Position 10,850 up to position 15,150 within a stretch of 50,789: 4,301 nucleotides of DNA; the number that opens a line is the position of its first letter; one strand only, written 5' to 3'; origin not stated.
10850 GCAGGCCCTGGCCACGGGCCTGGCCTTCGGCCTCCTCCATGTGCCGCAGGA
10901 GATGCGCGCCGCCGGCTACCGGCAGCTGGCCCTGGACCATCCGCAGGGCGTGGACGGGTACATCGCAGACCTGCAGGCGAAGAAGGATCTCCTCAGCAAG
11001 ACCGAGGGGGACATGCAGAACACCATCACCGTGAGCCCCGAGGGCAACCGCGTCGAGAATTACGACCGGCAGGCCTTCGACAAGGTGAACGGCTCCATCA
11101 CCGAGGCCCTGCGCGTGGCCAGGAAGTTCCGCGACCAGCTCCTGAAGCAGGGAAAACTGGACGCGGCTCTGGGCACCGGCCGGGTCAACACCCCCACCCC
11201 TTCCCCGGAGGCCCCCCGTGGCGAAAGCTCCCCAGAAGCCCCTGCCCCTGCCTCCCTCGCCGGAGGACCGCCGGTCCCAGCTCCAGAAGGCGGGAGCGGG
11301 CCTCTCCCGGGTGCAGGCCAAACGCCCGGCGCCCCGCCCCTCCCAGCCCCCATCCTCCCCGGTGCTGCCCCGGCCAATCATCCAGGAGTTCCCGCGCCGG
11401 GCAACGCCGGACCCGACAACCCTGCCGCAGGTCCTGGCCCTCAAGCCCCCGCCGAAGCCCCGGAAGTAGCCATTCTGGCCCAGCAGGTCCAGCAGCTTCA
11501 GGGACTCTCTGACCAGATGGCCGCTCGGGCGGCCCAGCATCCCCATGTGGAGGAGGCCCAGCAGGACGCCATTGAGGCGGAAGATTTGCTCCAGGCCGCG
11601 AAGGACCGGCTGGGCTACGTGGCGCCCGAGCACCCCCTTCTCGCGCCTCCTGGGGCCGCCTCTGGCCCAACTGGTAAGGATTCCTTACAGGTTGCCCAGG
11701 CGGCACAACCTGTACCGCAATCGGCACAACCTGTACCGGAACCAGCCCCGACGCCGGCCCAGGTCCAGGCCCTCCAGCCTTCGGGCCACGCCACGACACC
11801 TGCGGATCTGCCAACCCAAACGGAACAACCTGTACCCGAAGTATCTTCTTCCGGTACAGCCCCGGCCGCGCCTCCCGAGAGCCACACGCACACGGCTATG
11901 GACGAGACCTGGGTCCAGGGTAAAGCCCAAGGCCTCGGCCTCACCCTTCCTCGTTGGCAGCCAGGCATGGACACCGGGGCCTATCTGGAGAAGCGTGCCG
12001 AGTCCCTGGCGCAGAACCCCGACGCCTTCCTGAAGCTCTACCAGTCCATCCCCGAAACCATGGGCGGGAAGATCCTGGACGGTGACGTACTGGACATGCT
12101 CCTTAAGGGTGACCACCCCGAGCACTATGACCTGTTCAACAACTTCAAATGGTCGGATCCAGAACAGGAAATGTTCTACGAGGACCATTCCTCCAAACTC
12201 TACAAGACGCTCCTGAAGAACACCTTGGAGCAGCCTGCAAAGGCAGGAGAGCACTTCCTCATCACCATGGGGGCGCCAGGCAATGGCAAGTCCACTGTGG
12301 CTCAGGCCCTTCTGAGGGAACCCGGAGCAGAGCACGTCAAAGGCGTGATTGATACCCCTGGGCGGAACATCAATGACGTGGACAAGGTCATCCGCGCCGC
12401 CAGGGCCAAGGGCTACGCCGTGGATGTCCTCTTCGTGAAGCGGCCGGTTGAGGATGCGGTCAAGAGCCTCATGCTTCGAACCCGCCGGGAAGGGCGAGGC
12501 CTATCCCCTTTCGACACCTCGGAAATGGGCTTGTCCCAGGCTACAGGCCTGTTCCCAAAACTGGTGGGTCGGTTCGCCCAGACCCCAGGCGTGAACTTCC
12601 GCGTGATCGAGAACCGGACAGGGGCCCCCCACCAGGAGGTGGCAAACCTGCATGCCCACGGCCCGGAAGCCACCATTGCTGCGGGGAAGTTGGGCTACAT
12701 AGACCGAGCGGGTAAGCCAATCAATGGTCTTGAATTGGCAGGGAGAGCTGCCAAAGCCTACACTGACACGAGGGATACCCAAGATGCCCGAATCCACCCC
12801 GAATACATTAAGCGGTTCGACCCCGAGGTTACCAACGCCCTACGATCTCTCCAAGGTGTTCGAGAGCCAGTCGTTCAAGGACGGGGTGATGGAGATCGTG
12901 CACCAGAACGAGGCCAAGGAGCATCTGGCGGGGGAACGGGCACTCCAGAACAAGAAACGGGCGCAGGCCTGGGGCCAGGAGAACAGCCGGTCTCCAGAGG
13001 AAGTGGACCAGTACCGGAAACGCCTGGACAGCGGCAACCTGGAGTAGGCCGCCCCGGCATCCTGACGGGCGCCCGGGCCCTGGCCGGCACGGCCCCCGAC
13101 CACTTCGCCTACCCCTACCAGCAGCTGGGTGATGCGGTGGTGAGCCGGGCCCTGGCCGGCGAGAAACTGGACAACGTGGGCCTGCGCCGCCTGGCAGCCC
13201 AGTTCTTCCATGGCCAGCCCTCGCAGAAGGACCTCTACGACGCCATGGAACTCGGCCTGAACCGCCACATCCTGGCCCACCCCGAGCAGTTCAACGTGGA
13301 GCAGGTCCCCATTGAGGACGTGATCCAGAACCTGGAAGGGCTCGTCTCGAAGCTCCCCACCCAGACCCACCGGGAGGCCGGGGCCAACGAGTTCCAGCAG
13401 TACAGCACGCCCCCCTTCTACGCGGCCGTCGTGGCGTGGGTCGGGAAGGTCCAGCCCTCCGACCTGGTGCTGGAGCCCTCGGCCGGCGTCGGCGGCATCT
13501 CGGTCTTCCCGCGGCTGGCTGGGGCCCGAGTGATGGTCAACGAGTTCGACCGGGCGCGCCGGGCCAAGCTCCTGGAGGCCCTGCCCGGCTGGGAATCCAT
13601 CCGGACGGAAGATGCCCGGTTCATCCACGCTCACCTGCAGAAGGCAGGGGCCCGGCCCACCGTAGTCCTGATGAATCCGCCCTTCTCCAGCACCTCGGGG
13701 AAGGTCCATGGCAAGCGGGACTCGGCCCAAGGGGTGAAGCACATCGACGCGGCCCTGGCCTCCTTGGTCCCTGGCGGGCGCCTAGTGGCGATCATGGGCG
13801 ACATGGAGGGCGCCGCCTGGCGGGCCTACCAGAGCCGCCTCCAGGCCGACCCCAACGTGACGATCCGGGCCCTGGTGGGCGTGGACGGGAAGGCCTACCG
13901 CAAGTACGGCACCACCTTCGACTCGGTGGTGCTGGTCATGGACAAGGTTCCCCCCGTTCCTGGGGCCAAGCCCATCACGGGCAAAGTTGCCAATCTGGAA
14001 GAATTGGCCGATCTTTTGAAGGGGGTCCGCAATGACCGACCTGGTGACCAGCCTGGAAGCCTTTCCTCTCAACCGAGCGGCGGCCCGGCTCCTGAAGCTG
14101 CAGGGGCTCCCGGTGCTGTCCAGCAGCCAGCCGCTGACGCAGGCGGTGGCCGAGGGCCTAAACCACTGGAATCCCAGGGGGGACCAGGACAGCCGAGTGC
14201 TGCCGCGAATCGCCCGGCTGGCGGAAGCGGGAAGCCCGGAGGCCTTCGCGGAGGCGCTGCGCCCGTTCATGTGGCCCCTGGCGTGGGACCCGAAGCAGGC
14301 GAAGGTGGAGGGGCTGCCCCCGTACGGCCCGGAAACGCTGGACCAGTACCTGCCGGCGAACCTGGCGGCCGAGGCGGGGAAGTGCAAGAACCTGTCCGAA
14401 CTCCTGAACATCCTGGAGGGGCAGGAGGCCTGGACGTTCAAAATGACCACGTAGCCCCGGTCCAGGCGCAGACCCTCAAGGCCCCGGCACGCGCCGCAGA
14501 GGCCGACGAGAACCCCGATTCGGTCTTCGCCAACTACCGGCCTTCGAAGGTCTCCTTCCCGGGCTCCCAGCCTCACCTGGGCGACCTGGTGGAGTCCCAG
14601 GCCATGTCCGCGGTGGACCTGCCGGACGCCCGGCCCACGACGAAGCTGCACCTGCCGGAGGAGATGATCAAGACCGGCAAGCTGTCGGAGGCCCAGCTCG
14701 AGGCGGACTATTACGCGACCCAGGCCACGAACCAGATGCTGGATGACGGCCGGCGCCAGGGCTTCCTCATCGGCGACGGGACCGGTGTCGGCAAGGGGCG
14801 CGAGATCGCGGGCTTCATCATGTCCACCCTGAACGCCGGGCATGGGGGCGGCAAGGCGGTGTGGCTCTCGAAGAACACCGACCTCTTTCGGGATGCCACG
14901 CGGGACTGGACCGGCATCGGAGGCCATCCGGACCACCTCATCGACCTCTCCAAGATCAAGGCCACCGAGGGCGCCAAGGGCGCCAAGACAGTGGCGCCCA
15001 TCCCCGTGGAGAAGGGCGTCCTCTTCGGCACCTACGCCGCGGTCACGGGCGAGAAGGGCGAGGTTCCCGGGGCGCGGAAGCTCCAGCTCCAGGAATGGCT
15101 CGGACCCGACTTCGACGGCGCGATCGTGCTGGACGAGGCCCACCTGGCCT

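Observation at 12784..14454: Codon-usage frame flips inside the giant ORF: two complete +1-frame ORFs (87 and 140 aa) sit exactly at the domain junctions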

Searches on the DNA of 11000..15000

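Call 115: search_rna_families(source=window, start=11000, end=15000, threshold=evalue, max_evalue=1)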
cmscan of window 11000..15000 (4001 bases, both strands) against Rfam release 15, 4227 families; matches with E-value up to 1: 1.
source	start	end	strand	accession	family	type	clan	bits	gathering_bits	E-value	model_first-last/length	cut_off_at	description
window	14405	14442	+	RF03647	mir-7640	Gene; miRNA;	-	22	90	0.2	1-60/60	no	mir-7640 microRNA precursor family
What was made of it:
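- On Self-splicing intron / intein / homing-endonuclease insertion: There is no Rfam hit at or near a gathering score in 11000-15000 (call 115).
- No Rfam element reaches a gathering score (one match at E = 0.2, far below it; call 115).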

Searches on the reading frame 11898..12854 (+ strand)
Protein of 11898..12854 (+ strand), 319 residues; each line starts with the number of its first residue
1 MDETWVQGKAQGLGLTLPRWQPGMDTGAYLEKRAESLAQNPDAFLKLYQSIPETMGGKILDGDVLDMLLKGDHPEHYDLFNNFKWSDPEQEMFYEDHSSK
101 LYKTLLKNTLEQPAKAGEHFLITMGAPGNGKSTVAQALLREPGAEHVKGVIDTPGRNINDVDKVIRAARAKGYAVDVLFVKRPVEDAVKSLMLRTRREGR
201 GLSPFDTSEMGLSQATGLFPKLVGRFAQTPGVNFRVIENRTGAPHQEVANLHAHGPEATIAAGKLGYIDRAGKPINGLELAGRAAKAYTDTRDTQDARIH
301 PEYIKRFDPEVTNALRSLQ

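Call 57: find_related_loci(query=window:11898-12839:+, collection=viral_contigs, flank=6000)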
Query window:11898-12839:+ (314 aa) in viral_contigs; peptide patterns used: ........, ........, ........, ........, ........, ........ (x = any residue, [..] = any of these).
6 stretches matched a pattern, but none encodes a relative of the query by tblastn (E <= 1e-3).

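Call 58: find_related_loci(query=window:11898-12839:+, collection=genome_contigs, flank=6000)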
Query window:11898-12839:+ (314 aa) in genome_contigs; peptide patterns used: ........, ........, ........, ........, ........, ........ (x = any residue, [..] = any of these).
77 stretches matched a pattern, but none encodes a relative of the query by tblastn (E <= 1e-3).
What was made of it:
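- Tried and rejected: The kinase-like module found nothing in viral or genome contigs (calls 57, 58).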

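Call 96: search_protein_families(library=phrogs, proteins=[window:11898-12854:+], max_evalue=0.05)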
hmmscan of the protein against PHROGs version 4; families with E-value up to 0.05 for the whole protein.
window:11898-12854:+ (319 aa): 4 families
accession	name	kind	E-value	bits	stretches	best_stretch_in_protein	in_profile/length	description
phrog_168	-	DNA, RNA and nucleotide metabolism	0.0019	18.9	1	106-161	33-84/314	clamp loader of DNA polymerase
phrog_2071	-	other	0.01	16.6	0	124-147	22-44/282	ATPase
phrog_2107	-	other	0.017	15.8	1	124-161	9-47/201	thymidylate kinase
phrog_50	-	DNA, RNA and nucleotide metabolism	0.042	13.9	0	84-141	340-392/570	DnaC-like helicase loader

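Call 97: search_protein_families(library=ncbifam, proteins=[window:11898-12854:+], max_evalue=0.05)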
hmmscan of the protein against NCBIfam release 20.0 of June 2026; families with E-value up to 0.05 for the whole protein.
window:11898-12854:+ (319 aa): 6 families
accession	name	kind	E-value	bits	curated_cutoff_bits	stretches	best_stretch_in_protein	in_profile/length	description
TIGR01978.1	sufC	equivalog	0.0006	19.3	212.8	1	111-167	20-75/243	Fe-S cluster assembly ATPase SufC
NF006743.0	PRK09270.1-2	equivalog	0.0052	15.9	227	1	106-146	16-56/217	nucleoside/nucleotide kinase family protein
TIGR01351.1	adk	subfamily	0.017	14.8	168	1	121-147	2-28/212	adenylate kinase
TIGR01313.1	therm_gnt_kin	subfamily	0.019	14.7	113.75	1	122-159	2-39/164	gluconokinase, GntK/IdnK-type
NF006746.0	PRK09270.1-5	subfamily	0.026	13.5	250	0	104-139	7-42/210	nucleoside/nucleotide kinase family protein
NF008583.0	PRK11545.1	equivalog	0.046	13.2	265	0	117-161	7-51/177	gluconokinase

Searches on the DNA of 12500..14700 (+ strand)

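Call 6: search_dna_similar(query=window:12500-14700:+, collection=phages, mode=near, max_rows=30)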
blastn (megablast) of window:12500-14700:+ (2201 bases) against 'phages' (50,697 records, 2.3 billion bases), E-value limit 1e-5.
No match.
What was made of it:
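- Tried and rejected: Megablast of 12500-14700 against phages found nothing (call 6).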

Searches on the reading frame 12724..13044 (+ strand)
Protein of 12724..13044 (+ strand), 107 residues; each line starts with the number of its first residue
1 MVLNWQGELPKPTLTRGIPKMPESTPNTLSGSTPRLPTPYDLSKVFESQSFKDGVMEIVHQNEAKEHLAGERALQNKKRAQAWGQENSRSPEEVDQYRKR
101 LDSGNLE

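Call 7: search_protein_families(library=pfam, proteins=[window:12724-13044:+], max_evalue=0.01)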
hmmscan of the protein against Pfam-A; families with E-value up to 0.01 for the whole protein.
window:12724-13044:+ (107 aa): 0 families

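Call 24: find_homologous_proteins(query=window:12724-13044:+, max_evalue=0.01)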
Query window:12724-13044:+ (107 aa): 1 proteins with E <= 0.01 among 2 candidates.
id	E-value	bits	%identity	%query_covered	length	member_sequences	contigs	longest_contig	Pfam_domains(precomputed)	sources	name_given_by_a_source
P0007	4.3e-50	186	100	81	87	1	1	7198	-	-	-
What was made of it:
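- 12784..13047 (+): Y: +1-frame ORF, 87 aa. The first 19 or so codons overlap the native giant-frame coding. The core 12841-13044 carries native-like codon usage. The only database entry is the window's own protein (call 24).
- Tried and rejected: A protein search returned only the window's own protein (call 24).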

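Call 96: search_protein_families(library=phrogs, proteins=[window:12784-13044:+], max_evalue=0.05)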
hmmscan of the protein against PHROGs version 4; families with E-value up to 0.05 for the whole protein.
window:12784-13044:+ (87 aa): 0 families

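Call 97: search_protein_families(library=ncbifam, proteins=[window:12784-13044:+], max_evalue=0.05)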
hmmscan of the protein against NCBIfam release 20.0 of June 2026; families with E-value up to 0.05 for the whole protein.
window:12784-13044:+ (87 aa): 1 family
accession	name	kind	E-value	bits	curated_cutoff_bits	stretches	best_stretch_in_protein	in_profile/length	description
NF050004.1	BTH_I0359_fam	equivalog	0.02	15.2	70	1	29-79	22-72/85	BTH_I0359 family protein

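Call 98: predict_structure(protein=window:12784-13044:+)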
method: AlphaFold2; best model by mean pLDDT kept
length: 87 residues; sequences in the alignment: 1
mean_pLDDT: 78.7   pTM: 0.37
mean pLDDT of the five models: 78.7, 76.5, 76.3, 72.3, 71.8
residues with pLDDT >= 90: 23; 70-90: 38; 50-70: 21; < 50: 5
segments of 3 or more residues with pLDDT < 50: 1-3
pLDDT, mean of each block of 10 residues (from residue 1): 51 68 91 96 90 83 67 81 81
secondary structure, 60 per line:
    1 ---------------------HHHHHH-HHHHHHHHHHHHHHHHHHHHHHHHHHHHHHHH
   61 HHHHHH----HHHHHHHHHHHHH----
elements in order: H22-27 H29-66 H71-83
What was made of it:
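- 12784..13047 (+): AF2 on the single sequence gives helices 29-66 and 71-83, pLDDT 78.7, pTM 0.37 (call 98).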

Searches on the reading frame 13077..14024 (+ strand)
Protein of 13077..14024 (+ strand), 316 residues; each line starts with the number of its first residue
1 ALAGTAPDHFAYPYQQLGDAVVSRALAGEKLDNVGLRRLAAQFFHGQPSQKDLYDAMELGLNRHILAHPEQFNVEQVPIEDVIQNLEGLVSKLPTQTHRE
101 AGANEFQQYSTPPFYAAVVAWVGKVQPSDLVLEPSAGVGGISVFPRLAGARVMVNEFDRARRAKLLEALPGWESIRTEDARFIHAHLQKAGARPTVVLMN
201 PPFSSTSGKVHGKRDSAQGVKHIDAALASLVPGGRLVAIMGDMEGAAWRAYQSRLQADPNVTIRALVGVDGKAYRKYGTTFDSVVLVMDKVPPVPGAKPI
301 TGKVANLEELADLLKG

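Call 25: find_related_loci(query=window:13077-14024:+, collection=metagenome_contigs, flank=10000)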
Query window:13077-14024:+ (316 aa) in metagenome_contigs; peptide patterns used: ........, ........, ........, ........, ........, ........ (x = any residue, [..] = any of these).
87 stretches matched a pattern; 1 encode a relative of the query (tblastn E <= 1e-3); 1 distinct loci.
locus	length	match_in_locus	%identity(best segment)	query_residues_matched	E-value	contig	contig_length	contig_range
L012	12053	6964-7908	74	2-316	5e-163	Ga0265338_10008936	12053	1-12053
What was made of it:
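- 13077..14028 (+): N6-adenine DNA methyltransferase module (NPPF motif). It ends in the conserved L-K-G-V-R-N-D motif. 74% identity to L012 (call 25).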

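Call 26: find_related_loci(query=window:13077-14024:+, collection=genome_contigs, flank=10000)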
Query window:13077-14024:+ (316 aa) in genome_contigs; peptide patterns used: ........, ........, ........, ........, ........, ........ (x = any residue, [..] = any of these).
52 stretches matched a pattern, but none encodes a relative of the query by tblastn (E <= 1e-3).
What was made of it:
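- Tried and rejected: The methylase module found nothing in genome contigs (call 26).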

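Call 114: search_protein_families(library=pfam, proteins=[L012:3904-5100:+, L012:5650-6099:+, L012:6271-6960:+], max_evalue=0.01)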
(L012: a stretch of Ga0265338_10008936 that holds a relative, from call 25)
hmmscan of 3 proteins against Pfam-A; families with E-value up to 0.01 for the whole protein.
L012:3904-5100:+ (399 aa): 0 families

L012:5650-6099:+ (150 aa): 1 family
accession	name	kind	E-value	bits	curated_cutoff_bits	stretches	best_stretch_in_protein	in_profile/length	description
PF00990.26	GGDEF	-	3.3e-11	43.7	23.8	1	16-78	5-73/161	Diguanylate cyclase, GGDEF domain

L012:6271-6960:+ (230 aa): 0 families
